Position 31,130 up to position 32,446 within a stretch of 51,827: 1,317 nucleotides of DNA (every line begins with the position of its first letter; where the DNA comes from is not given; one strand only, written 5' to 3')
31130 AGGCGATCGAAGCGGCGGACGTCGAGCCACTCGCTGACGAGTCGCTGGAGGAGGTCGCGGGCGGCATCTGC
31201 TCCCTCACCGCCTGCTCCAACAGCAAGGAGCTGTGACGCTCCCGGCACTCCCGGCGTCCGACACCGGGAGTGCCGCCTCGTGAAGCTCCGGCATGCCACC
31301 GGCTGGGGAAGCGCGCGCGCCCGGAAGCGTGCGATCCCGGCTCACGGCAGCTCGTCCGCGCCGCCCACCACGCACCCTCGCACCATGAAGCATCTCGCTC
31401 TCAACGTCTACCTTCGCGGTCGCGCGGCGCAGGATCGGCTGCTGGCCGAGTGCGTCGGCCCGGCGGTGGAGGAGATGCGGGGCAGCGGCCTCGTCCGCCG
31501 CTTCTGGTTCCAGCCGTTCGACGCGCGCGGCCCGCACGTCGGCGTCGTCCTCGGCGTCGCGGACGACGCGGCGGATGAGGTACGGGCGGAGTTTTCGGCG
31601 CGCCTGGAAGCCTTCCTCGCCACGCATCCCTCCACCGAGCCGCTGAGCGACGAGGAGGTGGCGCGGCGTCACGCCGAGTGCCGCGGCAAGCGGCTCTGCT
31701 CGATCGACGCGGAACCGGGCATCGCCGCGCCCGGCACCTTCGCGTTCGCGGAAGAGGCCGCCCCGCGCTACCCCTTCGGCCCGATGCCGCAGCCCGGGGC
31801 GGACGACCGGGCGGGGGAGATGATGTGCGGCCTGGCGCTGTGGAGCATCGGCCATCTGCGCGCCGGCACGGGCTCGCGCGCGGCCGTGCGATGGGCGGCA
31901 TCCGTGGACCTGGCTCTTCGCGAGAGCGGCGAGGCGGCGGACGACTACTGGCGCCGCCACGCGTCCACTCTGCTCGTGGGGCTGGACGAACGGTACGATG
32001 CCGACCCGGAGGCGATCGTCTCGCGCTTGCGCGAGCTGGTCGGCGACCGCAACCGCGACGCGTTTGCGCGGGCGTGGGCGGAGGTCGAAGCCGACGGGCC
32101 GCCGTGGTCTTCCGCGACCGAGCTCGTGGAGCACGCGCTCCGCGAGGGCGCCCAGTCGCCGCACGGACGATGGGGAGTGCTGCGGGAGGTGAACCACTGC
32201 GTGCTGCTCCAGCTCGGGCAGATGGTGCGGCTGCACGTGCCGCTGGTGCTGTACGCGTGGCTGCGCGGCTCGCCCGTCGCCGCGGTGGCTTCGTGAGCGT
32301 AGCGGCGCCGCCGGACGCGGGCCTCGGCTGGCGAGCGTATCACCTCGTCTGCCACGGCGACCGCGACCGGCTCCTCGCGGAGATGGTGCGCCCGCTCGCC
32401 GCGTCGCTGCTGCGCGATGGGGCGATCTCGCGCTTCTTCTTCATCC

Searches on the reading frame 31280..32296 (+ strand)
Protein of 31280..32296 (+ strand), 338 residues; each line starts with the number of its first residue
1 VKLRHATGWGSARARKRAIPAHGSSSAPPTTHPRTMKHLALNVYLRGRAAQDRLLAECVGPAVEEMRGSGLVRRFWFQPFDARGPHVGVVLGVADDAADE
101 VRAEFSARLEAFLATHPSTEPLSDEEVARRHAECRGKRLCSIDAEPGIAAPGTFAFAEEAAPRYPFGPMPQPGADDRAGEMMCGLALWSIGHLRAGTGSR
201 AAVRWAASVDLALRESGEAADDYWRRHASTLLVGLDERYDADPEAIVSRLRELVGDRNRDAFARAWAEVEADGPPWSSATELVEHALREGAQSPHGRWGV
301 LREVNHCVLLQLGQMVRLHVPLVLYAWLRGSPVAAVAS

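Call 9: search_protein_families(library=pfam, proteins=[window:31280-32296:+], max_evalue=0.01)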
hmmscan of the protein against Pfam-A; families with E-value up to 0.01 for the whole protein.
window:31280-32296:+ (338 aa): 1 family
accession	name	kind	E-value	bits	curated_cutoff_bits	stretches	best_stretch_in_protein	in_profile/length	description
PF14028.11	Lant_dehydr_C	-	6e-08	33.6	24.4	1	40-121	3-73/255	Lantibiotic biosynthesis dehydratase C-term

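Call 12: search_protein_families(library=ncbifam, proteins=[window:31280-32296:+], max_evalue=1)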
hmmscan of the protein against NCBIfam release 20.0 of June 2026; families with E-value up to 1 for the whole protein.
window:31280-32296:+ (338 aa): 2 families
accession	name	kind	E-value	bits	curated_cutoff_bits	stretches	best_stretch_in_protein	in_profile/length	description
NF045556.1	TbtD_PbtD_pyrid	equivalog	2e-12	47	325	1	50-133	13-95/354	thiopeptide maturation pyridine synthase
TIGR03891.1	thiopep_ocin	subfamily_domain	0.018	14.9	48.45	1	40-112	3-75/263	thiopeptide-type bacteriocin biosynthesis protein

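Call 41: search_solved_structures(query=A4, max_evalue=1)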
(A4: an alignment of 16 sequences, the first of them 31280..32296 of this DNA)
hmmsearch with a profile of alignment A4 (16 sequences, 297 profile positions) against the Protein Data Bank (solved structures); distinct sequences matched with E-value up to 1: 6.
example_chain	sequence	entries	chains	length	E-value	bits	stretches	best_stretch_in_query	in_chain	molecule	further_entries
8ejz_A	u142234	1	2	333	2.4e-05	26.8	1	39-221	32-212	PbtD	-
5w98_A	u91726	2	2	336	2.5e-05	26.7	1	39-221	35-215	PbtD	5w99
8ejy_A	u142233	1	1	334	2.5e-05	26.7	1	39-221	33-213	PbtD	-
5wa3_A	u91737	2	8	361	8.4e-05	25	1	17-92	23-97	Pyridine synthase TbtD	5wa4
9vzy_D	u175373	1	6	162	0.4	13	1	165-227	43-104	DUF4411 family protein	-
9vzz_A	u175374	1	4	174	0.54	12.5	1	165-227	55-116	DUF4411 family protein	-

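Call 47: find_homologous_proteins(query=window:31280-32296:+, max_evalue=0.001)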
Query window:31280-32296:+ (338 aa): 55 proteins with E <= 0.001 among 8000 candidates.
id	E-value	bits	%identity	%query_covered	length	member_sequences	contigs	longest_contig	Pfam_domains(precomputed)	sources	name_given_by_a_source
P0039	2.9e-199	679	100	90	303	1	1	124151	PF14028.12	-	-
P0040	1.4e-105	371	60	89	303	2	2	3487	PF14028.12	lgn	-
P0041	6.5e-87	310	52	87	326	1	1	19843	PF14028.12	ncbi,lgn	ncbi:MAG: lantibiotic dehydratase C-terminal domain-containing protein [Longimicrobiaceae bacterium]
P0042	1.9e-79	285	51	88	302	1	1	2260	PF14028.12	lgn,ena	-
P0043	2.0e-79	285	48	87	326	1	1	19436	PF14028.12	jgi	jgi:hypothetical protein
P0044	9.8e-78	280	49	89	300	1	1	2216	PF14028.12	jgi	jgi:hypothetical protein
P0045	2.4e-77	278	49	89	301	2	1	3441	PF14028.12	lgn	-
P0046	4.5e-77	278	50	89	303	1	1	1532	PF14028.12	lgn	-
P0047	5.5e-77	277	46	88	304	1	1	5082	PF14028.12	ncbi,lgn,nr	ncbi:MAG TPA: lantibiotic dehydratase C-terminal domain-containing protein [Longimicrobiaceae bacter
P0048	1.3e-76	276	49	88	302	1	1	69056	PF14028.12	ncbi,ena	-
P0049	2.6e-76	275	48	88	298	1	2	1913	PF14028.12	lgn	-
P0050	1.1e-74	270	49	87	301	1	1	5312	PF14028.12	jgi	jgi:hypothetical protein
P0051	3.3e-74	268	50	89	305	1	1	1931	PF14028.12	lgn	-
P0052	1.8e-73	266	47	88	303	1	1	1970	PF14028.12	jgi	jgi:hypothetical protein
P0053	7.0e-73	264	46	88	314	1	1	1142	PF14028.12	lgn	-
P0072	1.9e-61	226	44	93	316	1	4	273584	PF14028.12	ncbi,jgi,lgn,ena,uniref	ncbi:lantibiotic dehydratase C-terminal domain-containing protein [Longimicrobium sp.]|jgi:hypotheti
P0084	2.5e-55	206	38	89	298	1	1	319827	-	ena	-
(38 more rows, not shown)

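Call 54: predict_structure(alignment_id=A6)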
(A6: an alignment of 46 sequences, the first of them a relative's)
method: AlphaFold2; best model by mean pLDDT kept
length: 303 residues; sequences in the alignment: 46
mean_pLDDT: 91.9   pTM: 0.90
mean pLDDT of the five models: 91.9, 91.5, 90.0, 89.7, 89.1
residues with pLDDT >= 90: 255; 70-90: 28; 50-70: 18; < 50: 2
segments of 3 or more residues with pLDDT < 50: none
pLDDT, mean of each block of 10 residues (from residue 1): 95 96 98 95 95 94 97 98 93 93 92 96 76 52 89 98 98 98 95 94 94 92 97 97 95 83 91 95 95 84 57
secondary structure, 60 per line:
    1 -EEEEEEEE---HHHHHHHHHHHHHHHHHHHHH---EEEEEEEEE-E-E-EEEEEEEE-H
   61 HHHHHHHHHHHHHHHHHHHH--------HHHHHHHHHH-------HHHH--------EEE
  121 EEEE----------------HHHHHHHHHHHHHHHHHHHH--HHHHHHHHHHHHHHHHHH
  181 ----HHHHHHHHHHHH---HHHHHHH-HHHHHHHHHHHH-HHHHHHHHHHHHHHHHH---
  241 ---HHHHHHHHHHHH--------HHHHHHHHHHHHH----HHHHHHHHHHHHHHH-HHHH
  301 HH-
elements in order: E2-9 H13-33 E37-45 E51-58 H60-80 H89-98 H106-109 E118-124 H141-160 H163-180 H185-196 H200-206 H208-219 H221-237 H244-255 H264-276 H281-295 H297-302

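Call 58: fold_search(model_id=the predicted structure, library=pdb)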
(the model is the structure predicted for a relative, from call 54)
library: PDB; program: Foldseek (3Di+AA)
matches with E <= 10: 974; with E <= 0.001: 13
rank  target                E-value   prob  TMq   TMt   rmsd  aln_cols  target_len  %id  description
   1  5wa4_E                3.0e-08  1.00  0.64  0.62   5.5       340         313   19  Pyridine synthase, TbtD, from thiomuracin biosynthesis bound to an N-terminal leader peptide fragment (released 2017-11-22)
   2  5wa3_A                4.6e-08  1.00  0.63  0.62   5.8       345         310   18  Pyridine synthase, TbtD, from thiomuracin biosynthesis (released 2017-11-22)
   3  5wa4_D                1.0e-07  1.00  0.64  0.63   5.4       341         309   19  Pyridine synthase, TbtD, from thiomuracin biosynthesis bound to an N-terminal leader peptide fragment (released 2017-11-22)
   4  8ejy                  1.7e-07  1.00  0.54  0.53  10.2       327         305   18  [4+2] Aza-Cyclase F293A variant (released 2022-11-23)
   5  5wa4_C                2.8e-07  1.00  0.64  0.63   5.3       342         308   18  Pyridine synthase, TbtD, from thiomuracin biosynthesis bound to an N-terminal leader peptide fragment (released 2017-11-22)
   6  8ejz_B                3.4e-07  1.00  0.54  0.54  10.4       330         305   19  [4+2] Aza-Cyclase Y293F variant (released 2022-11-23)
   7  5wa3_B                3.5e-07  1.00  0.66  0.66   5.3       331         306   18  Pyridine synthase, TbtD, from thiomuracin biosynthesis (released 2017-11-22)
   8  8ejz_A                3.7e-07  1.00  0.54  0.54  10.3       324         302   19  [4+2] Aza-Cyclase Y293F variant (released 2022-11-23)
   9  5w98                  4.3e-07  1.00  0.62  0.62   6.3       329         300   19  Pyridine synthase, PbtD, from GE2270 biosynthesis (released 2017-11-22)
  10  5w99                  6.0e-07  1.00  0.55  0.53  11.5       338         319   20  Pyridine synthase, PbtD, from GE2270 biosynthesis bound to TSP (released 2017-11-22)
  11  5wa4_B                8.3e-07  1.00  0.62  0.61   5.8       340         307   20  Pyridine synthase, TbtD, from thiomuracin biosynthesis bound to an N-terminal leader peptide fragment (released 2017-11-22)
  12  5wa4_F                1.0e-06  1.00  0.63  0.62   5.7       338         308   17  Pyridine synthase, TbtD, from thiomuracin biosynthesis bound to an N-terminal leader peptide fragment (released 2017-11-22)
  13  9g04_B                9.5e-04  1.00  0.51  0.18   7.5       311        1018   11  Structure of MadB, a class I dehydrates from Clostridium maddingley in the apo state (released 2025-07-16)
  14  7cww                  1.0e-03  1.00  0.40  0.35  16.0       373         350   13  Crystal structure of TsrL (released 2021-09-15)
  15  9g04_A                1.7e-03  1.00  0.39  0.13  13.7       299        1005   10  Structure of MadB, a class I dehydrates from Clostridium maddingley in the apo state (released 2025-07-16)
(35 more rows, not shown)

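Call 67: find_encoding_contigs(protein=P0039, flank=1000, max_places=3)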
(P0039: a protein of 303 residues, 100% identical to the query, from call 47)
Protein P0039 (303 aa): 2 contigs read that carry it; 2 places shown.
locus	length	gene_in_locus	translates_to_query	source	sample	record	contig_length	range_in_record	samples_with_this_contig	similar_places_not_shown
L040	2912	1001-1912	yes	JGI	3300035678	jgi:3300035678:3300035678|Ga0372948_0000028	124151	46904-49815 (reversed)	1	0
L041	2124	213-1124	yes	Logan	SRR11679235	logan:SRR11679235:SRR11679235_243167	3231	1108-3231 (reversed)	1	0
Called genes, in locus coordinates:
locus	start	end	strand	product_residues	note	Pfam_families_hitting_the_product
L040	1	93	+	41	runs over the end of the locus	-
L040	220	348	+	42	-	-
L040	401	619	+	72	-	-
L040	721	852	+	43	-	-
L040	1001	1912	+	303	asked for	PF14028:Lant_dehydr_C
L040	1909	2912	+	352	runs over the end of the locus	PF14028:Lant_dehydr_C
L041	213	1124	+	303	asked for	PF14028:Lant_dehydr_C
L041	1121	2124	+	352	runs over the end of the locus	PF14028:Lant_dehydr_C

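Call 83: search_solved_structures(query=A6, max_evalue=1, show_alignments=4)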
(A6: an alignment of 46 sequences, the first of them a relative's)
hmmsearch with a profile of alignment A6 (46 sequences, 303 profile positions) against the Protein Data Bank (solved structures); distinct sequences matched with E-value up to 1: 4.
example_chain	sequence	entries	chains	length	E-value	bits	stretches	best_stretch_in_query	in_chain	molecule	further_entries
8ejz_A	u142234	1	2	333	2.7e-05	26.7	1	39-220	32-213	PbtD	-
5w98_A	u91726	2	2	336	2.7e-05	26.6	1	39-220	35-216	PbtD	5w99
8ejy_A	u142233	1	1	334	2.8e-05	26.6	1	39-220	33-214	PbtD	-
7c7e_A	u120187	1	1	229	0.15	14.4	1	151-262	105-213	Putative DNA-binding transcriptional regulator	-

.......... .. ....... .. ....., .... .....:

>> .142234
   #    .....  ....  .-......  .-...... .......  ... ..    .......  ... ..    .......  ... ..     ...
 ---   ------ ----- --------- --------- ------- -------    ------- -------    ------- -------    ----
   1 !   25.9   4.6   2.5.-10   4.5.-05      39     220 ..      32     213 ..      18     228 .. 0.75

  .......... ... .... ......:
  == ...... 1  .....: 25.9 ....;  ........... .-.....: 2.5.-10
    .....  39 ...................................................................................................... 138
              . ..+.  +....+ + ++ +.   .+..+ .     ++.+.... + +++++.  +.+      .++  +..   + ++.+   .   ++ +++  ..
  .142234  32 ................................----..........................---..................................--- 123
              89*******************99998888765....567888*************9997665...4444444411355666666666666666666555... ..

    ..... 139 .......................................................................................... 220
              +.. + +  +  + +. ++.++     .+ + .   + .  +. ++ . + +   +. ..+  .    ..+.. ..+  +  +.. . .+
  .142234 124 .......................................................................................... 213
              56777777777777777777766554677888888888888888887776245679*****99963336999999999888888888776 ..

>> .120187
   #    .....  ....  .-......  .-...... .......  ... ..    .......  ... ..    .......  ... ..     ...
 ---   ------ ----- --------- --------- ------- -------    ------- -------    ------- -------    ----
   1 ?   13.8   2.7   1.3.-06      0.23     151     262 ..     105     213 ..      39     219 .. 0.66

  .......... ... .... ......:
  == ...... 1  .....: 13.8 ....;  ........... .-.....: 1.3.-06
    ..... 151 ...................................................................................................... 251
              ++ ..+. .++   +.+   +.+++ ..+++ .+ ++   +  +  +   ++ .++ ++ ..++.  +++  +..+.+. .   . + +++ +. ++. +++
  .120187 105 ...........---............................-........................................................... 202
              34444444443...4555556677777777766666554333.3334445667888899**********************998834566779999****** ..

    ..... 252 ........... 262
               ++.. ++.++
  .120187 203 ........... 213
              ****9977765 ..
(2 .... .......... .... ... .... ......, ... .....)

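Call 85: find_encoding_contigs(protein=P0072, flank=10000, max_places=1)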
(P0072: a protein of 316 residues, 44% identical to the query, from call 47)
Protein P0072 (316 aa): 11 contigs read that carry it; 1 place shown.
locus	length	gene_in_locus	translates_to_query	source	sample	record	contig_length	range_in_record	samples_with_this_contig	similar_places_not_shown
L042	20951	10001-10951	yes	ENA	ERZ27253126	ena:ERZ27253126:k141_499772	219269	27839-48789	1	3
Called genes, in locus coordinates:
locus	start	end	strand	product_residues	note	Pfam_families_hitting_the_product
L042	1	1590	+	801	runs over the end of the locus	PF12704:MacB_PCD, PF02687:FtsX, PF12704:MacB_PCD, PF02687:FtsX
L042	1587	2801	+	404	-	PF05147:LANC_like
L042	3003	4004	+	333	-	-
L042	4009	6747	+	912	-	-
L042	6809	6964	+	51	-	-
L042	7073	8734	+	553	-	PF20706:GT4-conflict (weak), PF00534:Glycos_transf_1, PF13524:Glyco_trans_1_2, PF13692:Glyco_trans_1_4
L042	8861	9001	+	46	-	-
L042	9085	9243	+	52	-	-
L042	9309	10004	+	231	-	-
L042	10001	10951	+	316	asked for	PF14028:Lant_dehydr_C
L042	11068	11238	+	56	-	-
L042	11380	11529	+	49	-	-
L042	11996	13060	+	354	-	PF14028:Lant_dehydr_C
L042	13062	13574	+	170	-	-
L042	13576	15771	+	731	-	PF03412:Peptidase_C39, PF00664:ABC_membrane, PF00005:ABC_tran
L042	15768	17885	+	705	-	PF00664:ABC_membrane, PF00005:ABC_tran, PF02463:SMC_N (faint)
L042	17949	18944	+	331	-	PF00990:GGDEF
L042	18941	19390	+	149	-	-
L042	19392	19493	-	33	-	-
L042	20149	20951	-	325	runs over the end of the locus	-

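Call 86: find_encoding_contigs(protein=P0084, flank=10000, max_places=1)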
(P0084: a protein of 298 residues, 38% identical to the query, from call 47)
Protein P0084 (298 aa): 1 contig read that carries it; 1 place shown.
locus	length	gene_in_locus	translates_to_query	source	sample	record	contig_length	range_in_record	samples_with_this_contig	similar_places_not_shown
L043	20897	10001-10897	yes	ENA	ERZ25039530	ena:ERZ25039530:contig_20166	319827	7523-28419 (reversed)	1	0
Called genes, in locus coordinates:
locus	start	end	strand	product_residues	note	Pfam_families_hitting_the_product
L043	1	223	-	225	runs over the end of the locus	PF07638:Sigma70_ECF (weak), PF04542:Sigma70_r2, PF08281:Sigma70_r4_2, PF04545:Sigma70_r4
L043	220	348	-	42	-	-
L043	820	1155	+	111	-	-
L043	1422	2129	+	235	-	-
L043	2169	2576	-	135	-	-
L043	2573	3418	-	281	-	-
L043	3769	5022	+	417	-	PF05147:LANC_like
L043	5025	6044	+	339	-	PF14028:Lant_dehydr_C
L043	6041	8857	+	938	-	PF04738:Lant_dehydr_N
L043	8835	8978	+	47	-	-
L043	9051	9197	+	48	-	-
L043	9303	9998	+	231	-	-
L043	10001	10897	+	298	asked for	-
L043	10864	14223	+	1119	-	PF14028:Lant_dehydr_C, PF03412:Peptidase_C39, PF00664:ABC_membrane, PF00005:ABC_tran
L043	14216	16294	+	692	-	PF00664:ABC_membrane, PF00005:ABC_tran, PF02463:SMC_N (faint)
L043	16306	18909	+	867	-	PF12704:MacB_PCD, PF02687:FtsX, PF12704:MacB_PCD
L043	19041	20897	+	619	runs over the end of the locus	PF07715:Plug, PF00593:TonB_dep_Rec_b-barrel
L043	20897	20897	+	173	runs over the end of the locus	PF02283:CobU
